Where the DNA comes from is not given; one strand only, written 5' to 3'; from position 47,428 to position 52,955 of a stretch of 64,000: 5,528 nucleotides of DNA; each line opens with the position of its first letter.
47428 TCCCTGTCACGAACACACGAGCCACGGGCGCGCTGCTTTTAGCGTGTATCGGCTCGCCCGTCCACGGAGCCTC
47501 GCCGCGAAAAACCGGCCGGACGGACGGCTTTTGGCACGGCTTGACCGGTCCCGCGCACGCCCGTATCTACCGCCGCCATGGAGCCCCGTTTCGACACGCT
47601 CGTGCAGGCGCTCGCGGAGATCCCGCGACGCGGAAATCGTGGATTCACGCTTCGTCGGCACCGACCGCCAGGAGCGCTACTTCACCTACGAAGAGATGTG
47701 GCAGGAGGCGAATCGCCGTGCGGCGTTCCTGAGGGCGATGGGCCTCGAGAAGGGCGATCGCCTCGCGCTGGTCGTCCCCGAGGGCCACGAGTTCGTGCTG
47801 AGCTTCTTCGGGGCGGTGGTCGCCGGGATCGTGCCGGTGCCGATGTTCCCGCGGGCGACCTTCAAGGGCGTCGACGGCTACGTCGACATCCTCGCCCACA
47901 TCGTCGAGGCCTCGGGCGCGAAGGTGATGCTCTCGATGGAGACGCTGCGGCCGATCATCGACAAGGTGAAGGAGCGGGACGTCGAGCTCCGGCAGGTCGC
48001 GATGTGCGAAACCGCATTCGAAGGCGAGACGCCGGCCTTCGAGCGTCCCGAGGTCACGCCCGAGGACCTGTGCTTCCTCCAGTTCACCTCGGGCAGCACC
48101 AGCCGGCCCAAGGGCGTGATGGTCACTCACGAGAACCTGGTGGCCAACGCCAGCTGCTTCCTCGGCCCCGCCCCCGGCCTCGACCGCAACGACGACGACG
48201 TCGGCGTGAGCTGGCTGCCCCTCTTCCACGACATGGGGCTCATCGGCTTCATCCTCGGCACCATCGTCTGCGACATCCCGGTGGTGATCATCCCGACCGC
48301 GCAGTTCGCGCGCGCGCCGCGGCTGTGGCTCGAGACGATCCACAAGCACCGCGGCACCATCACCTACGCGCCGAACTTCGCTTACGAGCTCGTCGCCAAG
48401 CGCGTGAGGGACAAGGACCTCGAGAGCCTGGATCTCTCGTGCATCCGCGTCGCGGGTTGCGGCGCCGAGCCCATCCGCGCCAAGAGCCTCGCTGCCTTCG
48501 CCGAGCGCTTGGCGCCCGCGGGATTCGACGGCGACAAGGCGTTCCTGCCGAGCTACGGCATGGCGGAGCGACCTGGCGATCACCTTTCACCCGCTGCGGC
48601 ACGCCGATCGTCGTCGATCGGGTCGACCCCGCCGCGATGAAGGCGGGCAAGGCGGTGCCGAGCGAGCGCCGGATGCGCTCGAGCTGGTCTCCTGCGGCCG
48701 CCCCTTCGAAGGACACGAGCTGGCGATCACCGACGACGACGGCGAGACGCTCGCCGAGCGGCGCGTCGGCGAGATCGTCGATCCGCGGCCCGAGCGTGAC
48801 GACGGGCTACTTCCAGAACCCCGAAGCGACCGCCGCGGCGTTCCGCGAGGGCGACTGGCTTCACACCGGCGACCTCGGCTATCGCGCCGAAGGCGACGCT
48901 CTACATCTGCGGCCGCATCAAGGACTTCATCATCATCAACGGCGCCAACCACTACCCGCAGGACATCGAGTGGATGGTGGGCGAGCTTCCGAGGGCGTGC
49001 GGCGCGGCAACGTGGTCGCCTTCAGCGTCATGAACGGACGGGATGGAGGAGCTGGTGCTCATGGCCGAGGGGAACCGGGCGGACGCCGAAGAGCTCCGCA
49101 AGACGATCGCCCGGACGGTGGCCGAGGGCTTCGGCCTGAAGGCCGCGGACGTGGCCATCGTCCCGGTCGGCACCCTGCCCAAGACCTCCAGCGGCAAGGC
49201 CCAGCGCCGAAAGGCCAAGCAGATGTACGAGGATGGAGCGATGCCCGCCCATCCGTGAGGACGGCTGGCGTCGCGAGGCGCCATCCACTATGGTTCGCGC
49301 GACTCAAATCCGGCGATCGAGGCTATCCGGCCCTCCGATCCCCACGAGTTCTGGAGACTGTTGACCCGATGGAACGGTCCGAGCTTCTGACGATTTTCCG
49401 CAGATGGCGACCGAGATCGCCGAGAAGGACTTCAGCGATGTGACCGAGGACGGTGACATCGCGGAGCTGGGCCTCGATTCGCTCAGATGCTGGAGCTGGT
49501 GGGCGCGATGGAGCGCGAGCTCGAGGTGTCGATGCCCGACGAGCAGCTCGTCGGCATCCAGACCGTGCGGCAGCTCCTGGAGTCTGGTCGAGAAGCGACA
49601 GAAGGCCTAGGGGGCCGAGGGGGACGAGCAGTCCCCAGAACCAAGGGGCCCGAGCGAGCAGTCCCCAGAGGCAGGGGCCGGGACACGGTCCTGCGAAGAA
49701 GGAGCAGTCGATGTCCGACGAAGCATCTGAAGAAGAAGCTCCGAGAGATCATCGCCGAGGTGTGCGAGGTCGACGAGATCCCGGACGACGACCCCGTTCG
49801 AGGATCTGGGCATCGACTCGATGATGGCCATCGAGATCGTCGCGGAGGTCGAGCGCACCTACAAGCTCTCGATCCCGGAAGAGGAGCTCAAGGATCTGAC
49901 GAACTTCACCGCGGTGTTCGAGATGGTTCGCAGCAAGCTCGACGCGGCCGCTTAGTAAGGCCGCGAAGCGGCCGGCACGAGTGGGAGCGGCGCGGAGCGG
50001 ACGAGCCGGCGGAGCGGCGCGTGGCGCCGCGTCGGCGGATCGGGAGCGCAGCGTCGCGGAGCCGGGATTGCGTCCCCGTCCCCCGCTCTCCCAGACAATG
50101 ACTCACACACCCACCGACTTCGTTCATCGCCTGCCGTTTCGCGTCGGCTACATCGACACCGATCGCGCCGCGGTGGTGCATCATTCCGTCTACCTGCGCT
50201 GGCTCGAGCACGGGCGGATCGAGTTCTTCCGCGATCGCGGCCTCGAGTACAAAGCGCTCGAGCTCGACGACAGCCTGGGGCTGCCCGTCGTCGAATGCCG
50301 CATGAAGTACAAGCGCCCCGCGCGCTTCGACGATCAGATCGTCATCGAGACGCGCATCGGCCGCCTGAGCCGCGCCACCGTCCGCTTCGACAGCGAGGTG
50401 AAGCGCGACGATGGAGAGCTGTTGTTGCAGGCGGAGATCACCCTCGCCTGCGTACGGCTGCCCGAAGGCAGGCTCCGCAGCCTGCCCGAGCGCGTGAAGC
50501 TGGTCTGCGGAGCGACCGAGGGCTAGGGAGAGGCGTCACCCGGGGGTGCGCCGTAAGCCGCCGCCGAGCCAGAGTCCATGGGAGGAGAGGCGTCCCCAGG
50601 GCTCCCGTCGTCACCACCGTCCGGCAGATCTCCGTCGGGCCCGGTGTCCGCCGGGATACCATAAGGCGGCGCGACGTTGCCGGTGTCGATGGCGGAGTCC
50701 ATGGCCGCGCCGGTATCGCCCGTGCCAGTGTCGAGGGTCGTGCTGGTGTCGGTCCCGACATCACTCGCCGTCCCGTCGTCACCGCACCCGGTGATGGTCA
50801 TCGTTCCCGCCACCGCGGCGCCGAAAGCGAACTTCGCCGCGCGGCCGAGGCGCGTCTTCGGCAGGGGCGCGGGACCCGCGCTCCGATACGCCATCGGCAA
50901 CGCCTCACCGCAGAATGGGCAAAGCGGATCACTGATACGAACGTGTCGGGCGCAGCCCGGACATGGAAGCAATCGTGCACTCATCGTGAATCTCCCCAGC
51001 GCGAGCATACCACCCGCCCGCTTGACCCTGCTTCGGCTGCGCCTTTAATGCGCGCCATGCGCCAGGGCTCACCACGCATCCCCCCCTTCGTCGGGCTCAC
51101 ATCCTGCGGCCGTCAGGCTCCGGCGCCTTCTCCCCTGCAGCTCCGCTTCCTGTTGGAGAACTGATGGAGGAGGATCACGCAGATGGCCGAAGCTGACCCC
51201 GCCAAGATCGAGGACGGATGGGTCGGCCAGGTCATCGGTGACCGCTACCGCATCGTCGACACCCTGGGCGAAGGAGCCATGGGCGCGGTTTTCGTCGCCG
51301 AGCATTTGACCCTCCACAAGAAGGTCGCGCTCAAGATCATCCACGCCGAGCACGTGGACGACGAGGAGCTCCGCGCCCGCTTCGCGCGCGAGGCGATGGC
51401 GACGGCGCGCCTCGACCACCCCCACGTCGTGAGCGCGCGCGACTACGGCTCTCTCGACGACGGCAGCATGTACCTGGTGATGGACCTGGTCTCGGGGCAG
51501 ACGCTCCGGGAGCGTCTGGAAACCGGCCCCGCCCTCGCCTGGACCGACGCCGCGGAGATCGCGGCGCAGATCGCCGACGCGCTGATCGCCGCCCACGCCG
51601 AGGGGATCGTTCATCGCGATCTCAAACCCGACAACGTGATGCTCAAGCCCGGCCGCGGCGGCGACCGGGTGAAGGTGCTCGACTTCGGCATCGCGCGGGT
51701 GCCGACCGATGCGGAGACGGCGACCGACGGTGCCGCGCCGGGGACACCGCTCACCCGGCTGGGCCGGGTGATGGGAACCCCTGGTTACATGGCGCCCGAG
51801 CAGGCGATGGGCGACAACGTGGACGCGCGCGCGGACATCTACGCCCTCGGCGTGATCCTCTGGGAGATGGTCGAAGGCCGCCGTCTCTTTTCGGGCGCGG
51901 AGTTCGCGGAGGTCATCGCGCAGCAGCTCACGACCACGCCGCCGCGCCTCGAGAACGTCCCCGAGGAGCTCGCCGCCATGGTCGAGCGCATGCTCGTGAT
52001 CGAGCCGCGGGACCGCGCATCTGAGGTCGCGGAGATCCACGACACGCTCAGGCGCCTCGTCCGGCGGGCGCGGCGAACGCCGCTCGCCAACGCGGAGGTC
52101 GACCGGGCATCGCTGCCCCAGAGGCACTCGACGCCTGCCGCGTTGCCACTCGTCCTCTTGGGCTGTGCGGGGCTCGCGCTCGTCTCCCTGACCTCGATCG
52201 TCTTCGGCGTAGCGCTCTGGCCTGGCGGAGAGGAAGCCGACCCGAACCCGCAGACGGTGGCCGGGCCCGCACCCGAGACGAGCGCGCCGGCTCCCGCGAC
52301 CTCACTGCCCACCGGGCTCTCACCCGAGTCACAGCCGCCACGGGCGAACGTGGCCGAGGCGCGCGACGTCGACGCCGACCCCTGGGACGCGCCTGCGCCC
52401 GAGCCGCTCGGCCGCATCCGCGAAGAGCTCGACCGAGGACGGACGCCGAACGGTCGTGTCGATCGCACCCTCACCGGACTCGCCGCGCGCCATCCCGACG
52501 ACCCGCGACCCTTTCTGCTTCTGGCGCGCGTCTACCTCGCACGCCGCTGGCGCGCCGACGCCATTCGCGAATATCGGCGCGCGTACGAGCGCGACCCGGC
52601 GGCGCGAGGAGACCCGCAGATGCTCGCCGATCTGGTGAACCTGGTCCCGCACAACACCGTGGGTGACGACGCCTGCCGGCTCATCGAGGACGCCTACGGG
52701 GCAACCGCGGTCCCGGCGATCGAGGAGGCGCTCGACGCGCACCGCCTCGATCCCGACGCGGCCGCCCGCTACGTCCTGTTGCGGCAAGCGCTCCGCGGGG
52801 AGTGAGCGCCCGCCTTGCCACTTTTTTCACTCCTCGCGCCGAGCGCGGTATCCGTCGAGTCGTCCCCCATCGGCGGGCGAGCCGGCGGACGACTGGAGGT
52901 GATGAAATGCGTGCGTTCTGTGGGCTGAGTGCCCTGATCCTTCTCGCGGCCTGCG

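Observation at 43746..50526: Divergent FAAL / ACP-ACP / thioesterase and KS / KS0 / alpha-oxoamine-synthase cluster: a dissociated acyl-extension plus amino-acid-condensation pathway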

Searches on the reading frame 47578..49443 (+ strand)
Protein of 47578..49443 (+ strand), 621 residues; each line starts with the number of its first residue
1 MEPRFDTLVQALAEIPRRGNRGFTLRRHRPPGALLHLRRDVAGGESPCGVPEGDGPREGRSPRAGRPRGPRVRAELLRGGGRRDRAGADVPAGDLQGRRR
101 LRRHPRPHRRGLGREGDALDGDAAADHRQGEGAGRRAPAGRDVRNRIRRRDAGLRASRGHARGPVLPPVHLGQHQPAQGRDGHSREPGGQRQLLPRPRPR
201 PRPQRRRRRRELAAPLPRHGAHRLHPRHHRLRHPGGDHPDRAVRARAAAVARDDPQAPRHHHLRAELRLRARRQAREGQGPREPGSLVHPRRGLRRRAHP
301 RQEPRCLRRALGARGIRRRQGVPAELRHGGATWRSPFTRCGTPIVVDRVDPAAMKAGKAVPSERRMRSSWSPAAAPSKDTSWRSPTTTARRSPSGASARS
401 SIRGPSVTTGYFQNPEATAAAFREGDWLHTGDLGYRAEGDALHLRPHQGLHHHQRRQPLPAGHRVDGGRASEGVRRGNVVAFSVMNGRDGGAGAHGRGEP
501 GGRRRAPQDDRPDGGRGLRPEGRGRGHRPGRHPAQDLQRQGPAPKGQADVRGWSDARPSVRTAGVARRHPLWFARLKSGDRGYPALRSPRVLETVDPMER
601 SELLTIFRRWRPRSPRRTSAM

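Call 7: search_protein_families(library=pfam, proteins=[window:47578-49443:+], max_evalue=0.01)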
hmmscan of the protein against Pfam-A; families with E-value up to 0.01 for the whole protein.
window:47578-49443:+ (621 aa): 1 family
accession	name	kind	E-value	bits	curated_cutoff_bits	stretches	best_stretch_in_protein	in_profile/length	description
PF13471.12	Transglut_core3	-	0.0088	16.4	26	1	270-337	21-89/117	Transglutaminase-like superfamily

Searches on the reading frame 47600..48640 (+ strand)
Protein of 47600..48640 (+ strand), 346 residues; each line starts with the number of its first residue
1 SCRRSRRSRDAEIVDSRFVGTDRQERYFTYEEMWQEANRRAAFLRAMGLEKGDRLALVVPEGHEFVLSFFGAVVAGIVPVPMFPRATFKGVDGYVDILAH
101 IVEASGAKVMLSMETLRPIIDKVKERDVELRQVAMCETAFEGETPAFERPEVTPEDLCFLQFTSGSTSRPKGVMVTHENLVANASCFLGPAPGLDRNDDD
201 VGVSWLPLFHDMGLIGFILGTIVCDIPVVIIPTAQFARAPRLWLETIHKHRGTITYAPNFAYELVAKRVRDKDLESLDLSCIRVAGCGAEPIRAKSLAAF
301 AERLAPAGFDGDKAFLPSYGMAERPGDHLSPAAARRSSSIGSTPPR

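Call 7: search_protein_families(library=pfam, proteins=[window:47600-48640:+], max_evalue=0.01)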
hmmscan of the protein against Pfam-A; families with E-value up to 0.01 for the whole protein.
window:47600-48640:+ (346 aa): 1 family
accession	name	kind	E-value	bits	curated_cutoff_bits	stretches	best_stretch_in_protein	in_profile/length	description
PF00501.34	AMP-binding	-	6.8e-59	200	29.9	1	10-341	10-345/384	AMP-binding enzyme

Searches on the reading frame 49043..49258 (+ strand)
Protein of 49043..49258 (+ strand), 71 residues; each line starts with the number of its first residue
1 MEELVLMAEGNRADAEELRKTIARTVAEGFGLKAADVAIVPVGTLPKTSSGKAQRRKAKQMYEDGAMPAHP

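Call 7: search_protein_families(library=pfam, proteins=[window:49043-49258:+], max_evalue=0.01)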
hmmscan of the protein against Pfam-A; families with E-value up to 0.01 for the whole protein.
window:49043-49258:+ (71 aa): 1 family
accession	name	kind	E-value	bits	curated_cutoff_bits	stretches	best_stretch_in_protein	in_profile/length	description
PF23024.1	AMP-dom_DIP2-like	-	3.2e-05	24.3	27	1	10-69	48-107/110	Disco-interacting protein 2-like, AMP domain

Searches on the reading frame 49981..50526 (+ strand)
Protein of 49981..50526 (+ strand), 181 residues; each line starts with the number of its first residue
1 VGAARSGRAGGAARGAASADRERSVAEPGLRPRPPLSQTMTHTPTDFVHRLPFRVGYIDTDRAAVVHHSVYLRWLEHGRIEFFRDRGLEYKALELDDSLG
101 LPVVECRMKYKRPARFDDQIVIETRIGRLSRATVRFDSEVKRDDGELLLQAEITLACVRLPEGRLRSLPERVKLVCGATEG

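Call 7: search_protein_families(library=pfam, proteins=[window:49981-50526:+], max_evalue=0.01)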
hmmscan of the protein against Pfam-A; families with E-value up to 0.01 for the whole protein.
window:49981-50526:+ (181 aa): 2 families
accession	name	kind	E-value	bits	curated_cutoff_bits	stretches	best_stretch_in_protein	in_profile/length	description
PF13279.12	4HBT_2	-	9.8e-16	58.7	25.5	1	59-172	5-118/122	Thioesterase-like superfamily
PF03061.28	4HBT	-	1.2e-14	54.8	20.6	1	65-147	3-77/79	Thioesterase superfamily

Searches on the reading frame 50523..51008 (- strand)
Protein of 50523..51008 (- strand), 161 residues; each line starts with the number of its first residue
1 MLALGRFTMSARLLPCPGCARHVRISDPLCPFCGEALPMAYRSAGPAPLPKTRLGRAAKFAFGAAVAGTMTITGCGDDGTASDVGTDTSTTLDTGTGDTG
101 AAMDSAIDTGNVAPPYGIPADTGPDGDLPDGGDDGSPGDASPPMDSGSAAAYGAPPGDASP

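Call 36: search_protein_families(library=pfam, proteins=[window:50523-51008:-], max_evalue=0.001)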
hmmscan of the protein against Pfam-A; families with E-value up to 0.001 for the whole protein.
window:50523-51008:- (161 aa): 1 family
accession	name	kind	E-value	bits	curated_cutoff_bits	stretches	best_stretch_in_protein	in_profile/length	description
PF13248.11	Zn_ribbon_3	-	0.00097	19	27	0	15-35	4-24/26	zinc-ribbon domain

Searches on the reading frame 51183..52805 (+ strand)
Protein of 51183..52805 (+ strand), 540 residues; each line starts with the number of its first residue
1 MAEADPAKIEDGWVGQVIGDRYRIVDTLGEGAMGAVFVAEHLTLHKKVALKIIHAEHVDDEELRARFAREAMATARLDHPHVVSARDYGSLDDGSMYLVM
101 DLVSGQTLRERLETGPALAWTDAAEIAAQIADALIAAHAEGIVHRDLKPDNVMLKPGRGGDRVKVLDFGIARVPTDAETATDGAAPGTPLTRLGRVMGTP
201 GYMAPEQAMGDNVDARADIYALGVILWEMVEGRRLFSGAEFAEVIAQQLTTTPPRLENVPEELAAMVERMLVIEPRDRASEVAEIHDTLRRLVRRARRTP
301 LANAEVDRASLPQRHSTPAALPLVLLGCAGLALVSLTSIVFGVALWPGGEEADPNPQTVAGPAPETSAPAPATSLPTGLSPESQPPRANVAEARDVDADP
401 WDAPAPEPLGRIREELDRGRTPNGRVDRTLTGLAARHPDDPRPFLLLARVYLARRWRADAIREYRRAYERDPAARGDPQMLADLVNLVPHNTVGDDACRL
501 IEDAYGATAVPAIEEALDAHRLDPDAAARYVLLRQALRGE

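Call 36: search_protein_families(library=pfam, proteins=[window:51183-52805:+], max_evalue=0.001)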
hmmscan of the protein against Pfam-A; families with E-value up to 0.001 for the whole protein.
window:51183-52805:+ (540 aa): 3 families
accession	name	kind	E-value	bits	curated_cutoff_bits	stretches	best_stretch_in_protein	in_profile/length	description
PF00069.31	Pkinase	-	2.1e-48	165.4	31.7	1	22-280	1-253/263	Protein kinase domain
PF07714.23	PK_Tyr_Ser-Thr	-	5.9e-31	108.1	23.1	1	24-280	3-250/258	Protein tyrosine and serine/threonine kinase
PF01636.29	APH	-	7.4e-06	26.3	23.2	1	114-172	137-198/239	Phosphotransferase enzyme family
